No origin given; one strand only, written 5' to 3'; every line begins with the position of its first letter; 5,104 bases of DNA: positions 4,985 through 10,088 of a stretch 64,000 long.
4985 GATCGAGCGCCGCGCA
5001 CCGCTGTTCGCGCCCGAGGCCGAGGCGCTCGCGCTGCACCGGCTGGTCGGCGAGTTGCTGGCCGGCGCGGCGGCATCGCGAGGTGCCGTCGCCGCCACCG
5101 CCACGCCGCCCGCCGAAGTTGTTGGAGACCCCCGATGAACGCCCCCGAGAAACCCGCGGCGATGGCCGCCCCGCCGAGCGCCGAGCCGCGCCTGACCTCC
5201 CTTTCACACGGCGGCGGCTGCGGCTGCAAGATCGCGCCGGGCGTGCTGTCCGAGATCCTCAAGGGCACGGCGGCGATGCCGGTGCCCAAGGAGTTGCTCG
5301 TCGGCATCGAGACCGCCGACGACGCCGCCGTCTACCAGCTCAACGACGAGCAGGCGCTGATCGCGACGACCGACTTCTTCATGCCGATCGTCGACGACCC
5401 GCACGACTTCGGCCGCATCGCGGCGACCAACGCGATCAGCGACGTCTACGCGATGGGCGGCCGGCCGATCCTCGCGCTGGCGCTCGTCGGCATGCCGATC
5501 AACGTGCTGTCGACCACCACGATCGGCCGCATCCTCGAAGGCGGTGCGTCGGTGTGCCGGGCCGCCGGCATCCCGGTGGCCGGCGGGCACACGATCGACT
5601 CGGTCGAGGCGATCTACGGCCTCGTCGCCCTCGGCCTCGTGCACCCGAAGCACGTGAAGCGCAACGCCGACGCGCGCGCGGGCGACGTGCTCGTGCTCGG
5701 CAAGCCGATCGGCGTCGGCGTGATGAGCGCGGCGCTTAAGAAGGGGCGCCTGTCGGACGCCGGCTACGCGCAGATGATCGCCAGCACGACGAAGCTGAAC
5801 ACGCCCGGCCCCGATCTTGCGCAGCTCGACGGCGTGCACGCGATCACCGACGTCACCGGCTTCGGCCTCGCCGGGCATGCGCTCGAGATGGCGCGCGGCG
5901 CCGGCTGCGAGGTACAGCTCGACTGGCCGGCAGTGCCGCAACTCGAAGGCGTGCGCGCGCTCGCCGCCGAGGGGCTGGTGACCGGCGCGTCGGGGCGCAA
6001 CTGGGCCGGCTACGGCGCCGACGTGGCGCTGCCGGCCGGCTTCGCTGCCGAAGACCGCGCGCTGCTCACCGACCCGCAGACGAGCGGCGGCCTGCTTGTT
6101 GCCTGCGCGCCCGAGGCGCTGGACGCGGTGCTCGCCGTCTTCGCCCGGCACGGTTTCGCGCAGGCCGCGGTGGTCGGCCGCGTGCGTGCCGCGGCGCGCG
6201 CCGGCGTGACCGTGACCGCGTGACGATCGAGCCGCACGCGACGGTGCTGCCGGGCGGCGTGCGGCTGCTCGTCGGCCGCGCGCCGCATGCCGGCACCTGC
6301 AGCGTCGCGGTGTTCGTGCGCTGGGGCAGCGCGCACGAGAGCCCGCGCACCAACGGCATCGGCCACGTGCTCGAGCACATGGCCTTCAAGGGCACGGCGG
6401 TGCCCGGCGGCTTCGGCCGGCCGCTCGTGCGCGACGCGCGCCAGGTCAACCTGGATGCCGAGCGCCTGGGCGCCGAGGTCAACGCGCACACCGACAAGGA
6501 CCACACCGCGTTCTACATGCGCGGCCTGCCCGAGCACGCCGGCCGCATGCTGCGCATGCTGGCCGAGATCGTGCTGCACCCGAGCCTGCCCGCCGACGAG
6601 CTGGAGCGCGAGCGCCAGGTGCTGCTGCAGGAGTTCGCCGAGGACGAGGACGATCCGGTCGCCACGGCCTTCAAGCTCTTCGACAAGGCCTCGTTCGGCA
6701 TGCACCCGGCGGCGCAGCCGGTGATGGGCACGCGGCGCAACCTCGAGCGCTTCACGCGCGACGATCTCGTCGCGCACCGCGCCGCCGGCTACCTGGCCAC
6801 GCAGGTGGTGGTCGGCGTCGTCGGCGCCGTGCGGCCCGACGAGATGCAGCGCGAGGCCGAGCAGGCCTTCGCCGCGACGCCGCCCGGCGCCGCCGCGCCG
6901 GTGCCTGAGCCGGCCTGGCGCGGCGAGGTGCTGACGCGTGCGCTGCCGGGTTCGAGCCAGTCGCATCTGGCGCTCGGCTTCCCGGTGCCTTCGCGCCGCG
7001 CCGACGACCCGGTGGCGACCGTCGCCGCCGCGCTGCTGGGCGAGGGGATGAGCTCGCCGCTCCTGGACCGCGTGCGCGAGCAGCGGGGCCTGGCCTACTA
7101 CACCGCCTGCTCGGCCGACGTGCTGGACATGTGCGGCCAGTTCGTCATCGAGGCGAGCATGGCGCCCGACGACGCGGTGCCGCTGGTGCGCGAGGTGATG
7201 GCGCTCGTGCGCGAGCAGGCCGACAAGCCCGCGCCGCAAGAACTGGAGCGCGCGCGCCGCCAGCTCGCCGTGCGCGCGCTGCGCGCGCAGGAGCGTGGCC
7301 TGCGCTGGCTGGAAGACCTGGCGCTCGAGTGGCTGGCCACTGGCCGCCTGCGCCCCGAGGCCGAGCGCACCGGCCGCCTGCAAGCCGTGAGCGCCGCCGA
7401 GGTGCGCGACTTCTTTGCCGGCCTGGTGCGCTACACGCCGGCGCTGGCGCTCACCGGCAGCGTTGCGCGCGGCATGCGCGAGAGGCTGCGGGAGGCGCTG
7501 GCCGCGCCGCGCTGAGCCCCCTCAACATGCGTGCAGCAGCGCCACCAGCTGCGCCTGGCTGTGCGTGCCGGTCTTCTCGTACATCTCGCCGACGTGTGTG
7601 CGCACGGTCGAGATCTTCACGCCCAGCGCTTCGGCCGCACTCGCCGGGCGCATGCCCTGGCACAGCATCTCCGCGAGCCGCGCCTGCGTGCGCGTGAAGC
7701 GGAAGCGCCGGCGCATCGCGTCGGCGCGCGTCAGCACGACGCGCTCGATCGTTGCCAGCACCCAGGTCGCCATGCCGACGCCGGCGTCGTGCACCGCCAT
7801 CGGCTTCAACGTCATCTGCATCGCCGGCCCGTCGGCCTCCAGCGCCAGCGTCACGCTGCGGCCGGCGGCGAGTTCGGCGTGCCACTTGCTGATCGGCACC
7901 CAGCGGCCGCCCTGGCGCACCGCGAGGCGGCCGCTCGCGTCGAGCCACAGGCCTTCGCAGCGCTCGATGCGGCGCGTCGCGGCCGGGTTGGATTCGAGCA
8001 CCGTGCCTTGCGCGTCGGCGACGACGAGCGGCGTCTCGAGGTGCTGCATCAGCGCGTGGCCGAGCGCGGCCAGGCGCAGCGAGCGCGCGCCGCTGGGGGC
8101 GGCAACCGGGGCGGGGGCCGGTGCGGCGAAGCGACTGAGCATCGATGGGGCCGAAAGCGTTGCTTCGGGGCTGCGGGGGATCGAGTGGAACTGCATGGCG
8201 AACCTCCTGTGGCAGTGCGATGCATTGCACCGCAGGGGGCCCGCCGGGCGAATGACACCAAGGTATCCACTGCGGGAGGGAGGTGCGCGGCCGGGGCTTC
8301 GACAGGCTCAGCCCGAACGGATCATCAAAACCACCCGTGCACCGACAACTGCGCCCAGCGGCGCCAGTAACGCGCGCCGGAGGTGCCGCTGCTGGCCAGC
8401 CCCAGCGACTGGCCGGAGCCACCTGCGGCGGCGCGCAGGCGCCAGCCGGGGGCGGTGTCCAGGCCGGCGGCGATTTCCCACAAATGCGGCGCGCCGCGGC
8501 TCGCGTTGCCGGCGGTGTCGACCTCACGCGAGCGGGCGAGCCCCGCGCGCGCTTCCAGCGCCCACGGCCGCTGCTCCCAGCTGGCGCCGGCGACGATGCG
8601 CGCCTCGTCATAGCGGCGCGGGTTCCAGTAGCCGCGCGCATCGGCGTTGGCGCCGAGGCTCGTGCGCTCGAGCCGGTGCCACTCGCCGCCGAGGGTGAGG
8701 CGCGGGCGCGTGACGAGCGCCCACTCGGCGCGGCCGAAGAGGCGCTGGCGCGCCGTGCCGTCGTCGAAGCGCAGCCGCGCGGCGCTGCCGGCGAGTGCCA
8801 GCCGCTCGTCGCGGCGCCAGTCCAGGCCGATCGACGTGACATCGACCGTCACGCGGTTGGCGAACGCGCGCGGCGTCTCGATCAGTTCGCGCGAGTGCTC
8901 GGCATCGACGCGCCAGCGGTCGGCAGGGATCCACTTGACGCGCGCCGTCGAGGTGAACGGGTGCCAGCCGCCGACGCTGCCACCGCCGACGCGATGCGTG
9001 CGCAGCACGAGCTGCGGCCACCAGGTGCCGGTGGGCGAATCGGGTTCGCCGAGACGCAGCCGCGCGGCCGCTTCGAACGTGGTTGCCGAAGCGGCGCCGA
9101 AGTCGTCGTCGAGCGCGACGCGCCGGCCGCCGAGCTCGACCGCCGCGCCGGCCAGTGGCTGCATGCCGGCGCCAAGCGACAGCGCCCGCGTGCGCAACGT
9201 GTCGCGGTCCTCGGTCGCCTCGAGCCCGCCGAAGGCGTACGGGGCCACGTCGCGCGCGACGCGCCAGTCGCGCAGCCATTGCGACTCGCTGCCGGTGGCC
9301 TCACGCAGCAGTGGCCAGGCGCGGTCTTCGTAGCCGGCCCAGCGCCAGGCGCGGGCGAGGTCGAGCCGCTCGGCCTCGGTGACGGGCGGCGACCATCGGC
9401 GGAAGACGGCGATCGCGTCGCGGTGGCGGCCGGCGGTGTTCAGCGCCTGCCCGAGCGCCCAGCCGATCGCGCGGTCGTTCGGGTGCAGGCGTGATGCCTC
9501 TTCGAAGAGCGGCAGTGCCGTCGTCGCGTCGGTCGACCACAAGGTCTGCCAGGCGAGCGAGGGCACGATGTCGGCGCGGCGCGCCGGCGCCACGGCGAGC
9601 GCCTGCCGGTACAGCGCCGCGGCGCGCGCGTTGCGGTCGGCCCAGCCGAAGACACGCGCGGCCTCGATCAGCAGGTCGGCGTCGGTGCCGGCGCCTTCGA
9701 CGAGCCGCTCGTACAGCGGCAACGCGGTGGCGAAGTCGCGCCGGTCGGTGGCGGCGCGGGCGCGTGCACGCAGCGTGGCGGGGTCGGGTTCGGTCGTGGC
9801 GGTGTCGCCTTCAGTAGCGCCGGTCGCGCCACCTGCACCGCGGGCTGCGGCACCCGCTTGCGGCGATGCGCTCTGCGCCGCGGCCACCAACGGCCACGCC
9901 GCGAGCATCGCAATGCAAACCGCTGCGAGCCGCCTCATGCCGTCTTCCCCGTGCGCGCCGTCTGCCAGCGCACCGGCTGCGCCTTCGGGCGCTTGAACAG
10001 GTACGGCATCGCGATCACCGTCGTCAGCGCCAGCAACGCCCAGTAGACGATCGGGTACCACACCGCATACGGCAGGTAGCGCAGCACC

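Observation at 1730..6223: Self-contained selenoneine-type cassette: egtD, senA-like, senB-like, selD(senC)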

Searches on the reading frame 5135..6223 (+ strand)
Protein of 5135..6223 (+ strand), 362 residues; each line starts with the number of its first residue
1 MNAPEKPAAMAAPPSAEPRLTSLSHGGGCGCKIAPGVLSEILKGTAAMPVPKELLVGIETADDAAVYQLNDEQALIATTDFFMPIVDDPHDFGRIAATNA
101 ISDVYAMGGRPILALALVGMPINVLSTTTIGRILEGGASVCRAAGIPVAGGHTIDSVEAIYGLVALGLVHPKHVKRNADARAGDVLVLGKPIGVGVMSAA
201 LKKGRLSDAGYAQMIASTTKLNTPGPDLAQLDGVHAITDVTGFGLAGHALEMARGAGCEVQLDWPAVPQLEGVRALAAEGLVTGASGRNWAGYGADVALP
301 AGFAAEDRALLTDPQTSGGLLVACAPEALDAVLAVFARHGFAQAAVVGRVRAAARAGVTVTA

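Call 3: search_protein_families(library=ncbifam, proteins=[window:5135-6223:+])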
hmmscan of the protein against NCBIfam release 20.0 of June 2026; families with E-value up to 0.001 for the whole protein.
window:5135-6223:+ (362 aa): 13 families
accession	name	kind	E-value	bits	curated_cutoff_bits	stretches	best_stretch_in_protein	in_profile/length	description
NF002098.0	PRK00943.1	equivalog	7.8e-161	534.7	299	1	16-355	4-341/347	selenide, water dikinase SelD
TIGR00476.1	selD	equivalog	2e-127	424.7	125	1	19-328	1-310/311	selenide, water dikinase SelD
NF010705.0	PRK14105.1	equivalog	2.7e-42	144.9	291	2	18-199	6-184/345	selenide, water dikinase SelD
TIGR04369.1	fusion_not_SelD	hypoth_equivalog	3.6e-36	124.6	700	1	25-345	354-699/701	oxidoreductase/SelD-related fusion protein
TIGR01379.1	thiL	equivalog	1.3e-21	76.9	184.15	1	59-278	22-247/320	thiamine-phosphate kinase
TIGR04049.1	AIR_rel_sll0787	hypoth_equivalog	5.9e-17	61.7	321.3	1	57-274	39-248/318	sll0787 family AIR synthase-like protein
NF004351.0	PRK05731.1-4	equivalog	7.4e-16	58.2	324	1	46-306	25-284/321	thiamine-phosphate kinase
TIGR02124.1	hypE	equivalog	9.4e-15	54.4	251.6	1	32-277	11-253/332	hydrogenase expression/formation protein HypE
NF004353.0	PRK05731.2-2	equivalog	2e-11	43.5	301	1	59-276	17-234/311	thiamine-phosphate kinase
TIGR03267.1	methan_mark_2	hypoth_equivalog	2.6e-10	39.9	365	1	58-189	41-171/323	methanogenesis marker 2 protein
TIGR01736.1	FGAM_synth_II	equivalog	2.9e-07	29.2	525.75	1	53-269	51-282/718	phosphoribosylformylglycinamidine synthase subunit PurL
NF004354.0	PRK05731.2-3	equivalog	8.1e-07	28.7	204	1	97-191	54-146/273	thiamine-phosphate kinase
NF002290.1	PRK01213.1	equivalog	1e-05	23.9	648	0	60-152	422-518/723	phosphoribosylformylglycinamidine synthase subunit PurL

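Call 4: search_protein_families(library=pfam, proteins=[window:5135-6223:+])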
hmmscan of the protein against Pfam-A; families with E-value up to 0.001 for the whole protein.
window:5135-6223:+ (362 aa): 2 families
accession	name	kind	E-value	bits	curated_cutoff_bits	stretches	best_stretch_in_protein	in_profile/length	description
PF00586.29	AIRS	-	8.2e-26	91.1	24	1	62-169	2-112/112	AIR synthase related protein, N-terminal domain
PF02769.27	AIRS_C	-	2.3e-24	86.8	23.1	1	181-360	1-155/156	AIR synthase related protein, C-terminal domain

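Call 37: search_solved_structures(query=window:5135-6223:+, show_alignments=1, max_evalue=1e-20)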
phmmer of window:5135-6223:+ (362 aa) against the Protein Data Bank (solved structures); distinct sequences matched with E-value up to 1e-20: 6.
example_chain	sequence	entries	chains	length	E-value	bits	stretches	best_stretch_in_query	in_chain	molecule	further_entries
3u0o_A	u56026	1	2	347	2.5e-96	325.8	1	19-351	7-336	Selenide, water dikinase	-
2yye_A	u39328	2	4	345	1.5e-41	145.7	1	20-332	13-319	Selenide, water dikinase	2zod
2zau_A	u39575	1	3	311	1.9e-35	125.6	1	59-332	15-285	Selenide, water dikinase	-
9hjt_F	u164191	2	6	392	1e-24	90.3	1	19-276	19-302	Selenide, water dikinase 1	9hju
3fd5_A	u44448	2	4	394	1e-24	90.3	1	19-276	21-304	Selenide, water dikinase 1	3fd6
5l16_A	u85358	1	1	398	1.2e-23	86.8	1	12-252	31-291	Putative selenophosphate synthetase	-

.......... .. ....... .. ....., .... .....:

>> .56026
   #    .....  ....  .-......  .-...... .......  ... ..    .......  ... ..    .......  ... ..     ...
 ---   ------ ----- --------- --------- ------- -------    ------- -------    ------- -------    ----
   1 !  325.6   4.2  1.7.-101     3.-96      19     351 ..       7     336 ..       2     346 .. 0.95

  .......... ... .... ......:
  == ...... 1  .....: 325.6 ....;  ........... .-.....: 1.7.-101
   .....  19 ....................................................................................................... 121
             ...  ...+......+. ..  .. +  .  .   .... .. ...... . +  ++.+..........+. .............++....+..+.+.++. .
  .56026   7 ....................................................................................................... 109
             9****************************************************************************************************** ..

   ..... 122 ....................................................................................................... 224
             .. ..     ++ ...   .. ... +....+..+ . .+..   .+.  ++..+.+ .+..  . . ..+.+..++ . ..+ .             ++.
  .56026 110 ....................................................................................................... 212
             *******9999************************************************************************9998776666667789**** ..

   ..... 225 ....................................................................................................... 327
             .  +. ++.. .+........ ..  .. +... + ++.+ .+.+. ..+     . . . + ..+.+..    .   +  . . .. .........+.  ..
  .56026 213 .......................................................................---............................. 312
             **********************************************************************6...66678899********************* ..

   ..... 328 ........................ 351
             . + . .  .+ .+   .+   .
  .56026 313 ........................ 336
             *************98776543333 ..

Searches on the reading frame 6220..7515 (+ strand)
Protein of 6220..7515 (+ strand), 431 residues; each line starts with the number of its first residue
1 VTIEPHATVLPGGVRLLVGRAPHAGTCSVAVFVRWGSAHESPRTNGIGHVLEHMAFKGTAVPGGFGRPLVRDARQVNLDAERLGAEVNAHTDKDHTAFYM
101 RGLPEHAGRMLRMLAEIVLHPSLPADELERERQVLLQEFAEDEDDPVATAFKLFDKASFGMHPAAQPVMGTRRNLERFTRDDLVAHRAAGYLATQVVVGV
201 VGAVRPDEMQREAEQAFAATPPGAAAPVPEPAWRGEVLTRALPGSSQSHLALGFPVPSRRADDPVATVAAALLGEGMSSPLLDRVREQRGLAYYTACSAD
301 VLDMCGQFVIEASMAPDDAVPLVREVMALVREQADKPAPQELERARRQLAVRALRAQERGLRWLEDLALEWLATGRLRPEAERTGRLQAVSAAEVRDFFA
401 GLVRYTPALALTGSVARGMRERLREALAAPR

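Call 3: search_protein_families(library=ncbifam, proteins=[window:6220-7515:+])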
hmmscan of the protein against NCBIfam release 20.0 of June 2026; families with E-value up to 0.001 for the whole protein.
window:6220-7515:+ (431 aa): 3 families
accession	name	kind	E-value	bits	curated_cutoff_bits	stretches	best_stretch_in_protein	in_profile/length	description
NF047422.1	YfmF_fam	equivalog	9.7e-17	61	285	1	109-397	100-396/412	EF-P 5-aminopentanol modification-associated protein YfmF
TIGR02110.1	PQQ_syn_pqqF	equivalog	3.3e-14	52.6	320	1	6-288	1-279/697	pyrroloquinoline quinone biosynthesis protein PqqF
NF047421.1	YfmH_fam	equivalog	3e-10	39.9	250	1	43-212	58-213/425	EF-P 5-aminopentanol modification-associated protein YfmH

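Call 4: search_protein_families(library=pfam, proteins=[window:6220-7515:+])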
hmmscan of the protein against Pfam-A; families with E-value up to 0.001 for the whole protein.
window:6220-7515:+ (431 aa): 2 families
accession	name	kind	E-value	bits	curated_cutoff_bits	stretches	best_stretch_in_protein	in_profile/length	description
PF00675.25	Peptidase_M16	-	7.7e-27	94.5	22.3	1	20-171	6-148/149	Insulinase (Peptidase family M16)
PF05193.26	Peptidase_M16_C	-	1.4e-25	90.7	23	1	178-349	2-181/181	Peptidase M16 inactive domain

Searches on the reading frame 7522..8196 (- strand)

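Call 3: search_protein_families(library=ncbifam, proteins=[window:7522-8196:-])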
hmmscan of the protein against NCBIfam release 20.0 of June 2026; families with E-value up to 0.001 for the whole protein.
window:7522-8196:- (224 aa): 1 family
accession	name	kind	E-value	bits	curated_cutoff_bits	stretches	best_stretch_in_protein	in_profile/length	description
NF040749.1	tetrathio_RR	equivalog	0.00088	19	290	0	156-222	122-189/191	tetrathionate respiration response regulator TtrR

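Call 4: search_protein_families(library=pfam, proteins=[window:7522-8196:-])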
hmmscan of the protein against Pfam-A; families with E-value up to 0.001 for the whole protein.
window:7522-8196:- (224 aa): 1 family
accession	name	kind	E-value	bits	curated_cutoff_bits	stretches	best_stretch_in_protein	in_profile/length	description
PF00196.25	GerE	-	3.7e-07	30.1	23.5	1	167-219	3-55/57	Bacterial regulatory proteins, luxR family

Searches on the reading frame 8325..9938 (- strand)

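Call 29: search_protein_families(library=ncbifam, proteins=[window:8325-9938:-], max_evalue=0.00001)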
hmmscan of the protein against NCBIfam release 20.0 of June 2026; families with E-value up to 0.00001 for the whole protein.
window:8325-9938:- (537 aa): 2 families
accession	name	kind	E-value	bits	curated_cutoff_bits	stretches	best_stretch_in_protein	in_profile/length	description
TIGR03939.1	PGA_TPR_OMP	equivalog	1.4e-14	53.3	366.65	1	332-454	603-723/800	poly-beta-1,6 N-acetyl-D-glucosamine export porin PgaA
TIGR02917.1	PEP_TPR_lipo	equivalog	2.8e-07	28.8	312.2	1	58-178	775-893/899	XrtA/PEP-CTERM system TPR-repeat protein PrsT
